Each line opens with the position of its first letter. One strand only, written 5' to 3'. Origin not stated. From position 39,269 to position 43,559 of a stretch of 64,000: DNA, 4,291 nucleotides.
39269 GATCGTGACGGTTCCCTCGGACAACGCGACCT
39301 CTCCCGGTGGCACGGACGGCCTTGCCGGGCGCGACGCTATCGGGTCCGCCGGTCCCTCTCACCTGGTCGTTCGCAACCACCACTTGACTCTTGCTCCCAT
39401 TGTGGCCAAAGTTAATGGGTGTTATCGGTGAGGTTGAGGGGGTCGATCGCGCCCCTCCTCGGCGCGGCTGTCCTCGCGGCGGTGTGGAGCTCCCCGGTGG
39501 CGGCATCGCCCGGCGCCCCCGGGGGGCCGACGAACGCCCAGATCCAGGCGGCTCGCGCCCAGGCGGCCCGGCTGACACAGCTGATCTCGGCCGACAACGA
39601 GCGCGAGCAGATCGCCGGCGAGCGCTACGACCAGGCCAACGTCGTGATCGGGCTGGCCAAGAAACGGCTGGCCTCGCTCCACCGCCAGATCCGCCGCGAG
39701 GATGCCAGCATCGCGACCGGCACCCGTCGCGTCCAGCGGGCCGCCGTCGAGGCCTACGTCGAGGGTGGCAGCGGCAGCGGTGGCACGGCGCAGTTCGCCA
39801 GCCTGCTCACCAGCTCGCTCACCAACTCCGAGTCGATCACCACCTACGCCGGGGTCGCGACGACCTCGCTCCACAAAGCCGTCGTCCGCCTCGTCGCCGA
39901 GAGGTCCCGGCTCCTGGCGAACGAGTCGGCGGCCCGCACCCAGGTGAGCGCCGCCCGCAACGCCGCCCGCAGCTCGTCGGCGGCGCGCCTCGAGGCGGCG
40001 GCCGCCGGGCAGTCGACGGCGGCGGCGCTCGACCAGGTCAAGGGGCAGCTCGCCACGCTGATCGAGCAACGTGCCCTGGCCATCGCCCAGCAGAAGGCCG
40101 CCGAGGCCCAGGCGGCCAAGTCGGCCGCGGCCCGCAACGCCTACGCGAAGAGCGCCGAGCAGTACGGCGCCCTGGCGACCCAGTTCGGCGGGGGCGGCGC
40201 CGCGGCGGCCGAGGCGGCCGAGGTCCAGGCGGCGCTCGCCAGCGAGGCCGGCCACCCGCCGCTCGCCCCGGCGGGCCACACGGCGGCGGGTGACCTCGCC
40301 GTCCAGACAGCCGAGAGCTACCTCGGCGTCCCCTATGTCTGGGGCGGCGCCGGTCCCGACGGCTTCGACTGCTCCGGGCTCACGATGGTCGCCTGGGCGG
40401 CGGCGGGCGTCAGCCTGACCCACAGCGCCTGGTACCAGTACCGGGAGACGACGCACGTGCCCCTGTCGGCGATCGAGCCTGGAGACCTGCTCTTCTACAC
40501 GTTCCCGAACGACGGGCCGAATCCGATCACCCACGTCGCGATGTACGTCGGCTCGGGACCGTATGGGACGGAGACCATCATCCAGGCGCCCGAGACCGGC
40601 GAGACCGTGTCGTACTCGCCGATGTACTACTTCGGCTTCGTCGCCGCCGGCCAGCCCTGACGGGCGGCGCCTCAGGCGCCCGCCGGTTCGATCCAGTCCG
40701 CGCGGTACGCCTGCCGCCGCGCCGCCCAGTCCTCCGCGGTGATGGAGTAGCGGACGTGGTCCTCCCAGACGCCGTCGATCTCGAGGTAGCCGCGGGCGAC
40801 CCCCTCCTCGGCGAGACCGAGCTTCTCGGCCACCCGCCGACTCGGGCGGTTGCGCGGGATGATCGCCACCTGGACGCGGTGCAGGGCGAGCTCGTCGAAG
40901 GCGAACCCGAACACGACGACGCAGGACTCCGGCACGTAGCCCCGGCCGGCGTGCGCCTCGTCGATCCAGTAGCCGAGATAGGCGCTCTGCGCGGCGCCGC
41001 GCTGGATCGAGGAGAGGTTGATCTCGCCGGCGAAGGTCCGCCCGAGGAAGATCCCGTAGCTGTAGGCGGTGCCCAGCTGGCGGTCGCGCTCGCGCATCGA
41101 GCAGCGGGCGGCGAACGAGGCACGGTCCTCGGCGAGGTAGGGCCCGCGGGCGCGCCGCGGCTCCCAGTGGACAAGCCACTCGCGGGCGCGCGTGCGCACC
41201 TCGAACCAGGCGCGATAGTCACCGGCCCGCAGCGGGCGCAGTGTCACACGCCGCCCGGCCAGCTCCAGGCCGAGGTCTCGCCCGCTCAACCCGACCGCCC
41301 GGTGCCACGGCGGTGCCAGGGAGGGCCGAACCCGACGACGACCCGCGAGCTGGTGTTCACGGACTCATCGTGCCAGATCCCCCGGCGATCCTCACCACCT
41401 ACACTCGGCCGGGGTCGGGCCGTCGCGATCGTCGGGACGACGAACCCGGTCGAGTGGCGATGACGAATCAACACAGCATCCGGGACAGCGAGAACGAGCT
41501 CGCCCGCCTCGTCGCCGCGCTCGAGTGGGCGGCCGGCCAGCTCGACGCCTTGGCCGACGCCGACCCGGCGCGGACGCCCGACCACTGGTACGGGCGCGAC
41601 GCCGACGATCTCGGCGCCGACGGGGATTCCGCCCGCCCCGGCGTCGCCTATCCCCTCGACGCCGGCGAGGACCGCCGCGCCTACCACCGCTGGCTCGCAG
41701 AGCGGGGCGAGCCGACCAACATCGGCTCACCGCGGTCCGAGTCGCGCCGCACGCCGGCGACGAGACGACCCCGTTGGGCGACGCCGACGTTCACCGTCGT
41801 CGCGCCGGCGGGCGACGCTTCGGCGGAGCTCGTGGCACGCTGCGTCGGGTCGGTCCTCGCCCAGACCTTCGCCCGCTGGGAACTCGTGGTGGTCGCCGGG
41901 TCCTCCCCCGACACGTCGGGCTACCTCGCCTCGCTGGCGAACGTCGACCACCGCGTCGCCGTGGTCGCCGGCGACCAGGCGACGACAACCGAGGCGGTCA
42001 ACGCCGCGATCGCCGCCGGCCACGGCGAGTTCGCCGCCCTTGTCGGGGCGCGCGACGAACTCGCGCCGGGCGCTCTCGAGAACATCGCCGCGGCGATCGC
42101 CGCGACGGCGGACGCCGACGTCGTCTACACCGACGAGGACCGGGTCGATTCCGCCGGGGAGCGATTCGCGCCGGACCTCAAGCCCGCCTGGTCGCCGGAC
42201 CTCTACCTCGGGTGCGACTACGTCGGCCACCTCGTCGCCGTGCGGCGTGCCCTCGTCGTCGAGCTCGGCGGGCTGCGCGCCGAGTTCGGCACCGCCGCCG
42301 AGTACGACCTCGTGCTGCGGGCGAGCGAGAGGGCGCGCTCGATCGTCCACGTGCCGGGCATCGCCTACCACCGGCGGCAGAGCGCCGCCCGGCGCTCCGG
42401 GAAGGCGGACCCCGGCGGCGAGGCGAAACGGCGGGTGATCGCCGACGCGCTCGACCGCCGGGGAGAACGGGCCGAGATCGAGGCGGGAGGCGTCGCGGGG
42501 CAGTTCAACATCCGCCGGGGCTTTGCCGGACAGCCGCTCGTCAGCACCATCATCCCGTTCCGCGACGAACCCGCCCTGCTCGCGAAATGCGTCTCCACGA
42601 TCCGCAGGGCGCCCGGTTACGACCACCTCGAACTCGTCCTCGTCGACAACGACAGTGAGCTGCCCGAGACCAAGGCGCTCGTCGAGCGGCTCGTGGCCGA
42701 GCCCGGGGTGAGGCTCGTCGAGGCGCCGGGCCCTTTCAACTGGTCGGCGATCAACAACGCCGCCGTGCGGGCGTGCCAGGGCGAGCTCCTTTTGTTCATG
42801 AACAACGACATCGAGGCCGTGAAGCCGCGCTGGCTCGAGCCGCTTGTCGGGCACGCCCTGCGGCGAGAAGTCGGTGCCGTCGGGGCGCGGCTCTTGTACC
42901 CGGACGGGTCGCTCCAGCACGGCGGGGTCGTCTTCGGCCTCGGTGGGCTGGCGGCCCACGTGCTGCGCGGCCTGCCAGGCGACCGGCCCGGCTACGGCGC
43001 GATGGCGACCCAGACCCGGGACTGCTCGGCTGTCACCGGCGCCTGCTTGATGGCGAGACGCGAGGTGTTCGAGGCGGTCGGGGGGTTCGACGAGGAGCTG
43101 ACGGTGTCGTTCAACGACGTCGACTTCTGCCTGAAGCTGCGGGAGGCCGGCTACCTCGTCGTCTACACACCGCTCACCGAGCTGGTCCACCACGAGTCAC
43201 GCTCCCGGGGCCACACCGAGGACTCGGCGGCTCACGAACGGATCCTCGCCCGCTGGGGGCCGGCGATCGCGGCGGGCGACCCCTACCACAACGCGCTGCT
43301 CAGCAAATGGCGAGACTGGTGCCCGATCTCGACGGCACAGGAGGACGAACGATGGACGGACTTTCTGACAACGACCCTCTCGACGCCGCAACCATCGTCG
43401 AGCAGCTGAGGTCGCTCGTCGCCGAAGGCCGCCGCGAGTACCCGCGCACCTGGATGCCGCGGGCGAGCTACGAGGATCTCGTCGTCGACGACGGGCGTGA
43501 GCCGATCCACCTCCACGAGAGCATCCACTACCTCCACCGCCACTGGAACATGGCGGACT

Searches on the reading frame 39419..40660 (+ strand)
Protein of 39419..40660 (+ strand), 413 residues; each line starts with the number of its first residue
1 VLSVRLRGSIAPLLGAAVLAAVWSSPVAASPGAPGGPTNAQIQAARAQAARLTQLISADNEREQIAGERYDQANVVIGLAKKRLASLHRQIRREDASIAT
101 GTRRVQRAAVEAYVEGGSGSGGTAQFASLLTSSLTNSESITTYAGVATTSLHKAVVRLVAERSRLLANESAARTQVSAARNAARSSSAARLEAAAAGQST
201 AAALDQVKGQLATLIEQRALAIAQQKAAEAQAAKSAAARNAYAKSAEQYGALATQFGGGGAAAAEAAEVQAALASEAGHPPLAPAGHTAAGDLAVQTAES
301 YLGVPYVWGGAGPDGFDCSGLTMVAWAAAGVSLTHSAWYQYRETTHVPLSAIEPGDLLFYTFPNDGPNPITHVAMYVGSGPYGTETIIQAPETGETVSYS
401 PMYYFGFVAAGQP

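Call 78: search_protein_families(library=pfam, proteins=[window:39419-40660:+], max_evalue=0.00001)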
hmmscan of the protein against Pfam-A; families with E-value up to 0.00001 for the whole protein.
window:39419-40660:+ (413 aa): 1 family
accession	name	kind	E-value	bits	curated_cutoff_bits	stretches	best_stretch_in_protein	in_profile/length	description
PF00877.26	NLPC_P60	-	1.4e-20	73.7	23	1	303-403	1-92/105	NlpC/P60 family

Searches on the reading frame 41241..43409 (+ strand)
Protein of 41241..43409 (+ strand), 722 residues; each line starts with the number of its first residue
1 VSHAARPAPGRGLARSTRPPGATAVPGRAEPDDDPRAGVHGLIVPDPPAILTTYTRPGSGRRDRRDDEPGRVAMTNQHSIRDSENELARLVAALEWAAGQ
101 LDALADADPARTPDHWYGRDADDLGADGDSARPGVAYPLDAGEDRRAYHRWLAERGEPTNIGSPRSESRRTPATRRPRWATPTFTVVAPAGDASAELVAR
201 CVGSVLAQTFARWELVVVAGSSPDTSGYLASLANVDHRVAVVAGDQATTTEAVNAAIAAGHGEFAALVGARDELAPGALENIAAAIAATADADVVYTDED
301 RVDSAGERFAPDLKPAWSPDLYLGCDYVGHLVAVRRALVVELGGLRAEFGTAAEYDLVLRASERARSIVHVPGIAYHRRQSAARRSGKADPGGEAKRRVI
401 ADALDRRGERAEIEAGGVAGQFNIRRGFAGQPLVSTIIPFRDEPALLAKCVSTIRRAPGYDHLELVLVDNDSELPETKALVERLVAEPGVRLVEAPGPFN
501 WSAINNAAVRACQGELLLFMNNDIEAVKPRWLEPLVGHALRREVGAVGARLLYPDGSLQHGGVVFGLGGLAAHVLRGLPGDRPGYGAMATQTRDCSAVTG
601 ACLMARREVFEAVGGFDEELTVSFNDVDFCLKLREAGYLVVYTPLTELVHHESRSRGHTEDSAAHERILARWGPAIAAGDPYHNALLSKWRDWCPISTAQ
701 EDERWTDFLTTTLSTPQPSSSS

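Call 78: search_protein_families(library=pfam, proteins=[window:41241-43409:+], max_evalue=0.00001)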
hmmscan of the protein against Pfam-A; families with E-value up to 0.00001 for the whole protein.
window:41241-43409:+ (722 aa): 3 families
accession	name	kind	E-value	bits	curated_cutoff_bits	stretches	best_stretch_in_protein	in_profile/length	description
PF00535.33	Glycos_transf_2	-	1.2e-30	107.1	23.3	2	435-613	1-167/168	Glycosyl transferase family 2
PF13641.12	Glyco_tranf_2_3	-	1.2e-16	61.9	27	1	434-673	3-228/230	Glycosyltransferase like family 2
PF13632.12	Glyco_trans_2_3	-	2.3e-08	34.5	27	1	588-655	62-127/198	Glycosyl transferase family group 2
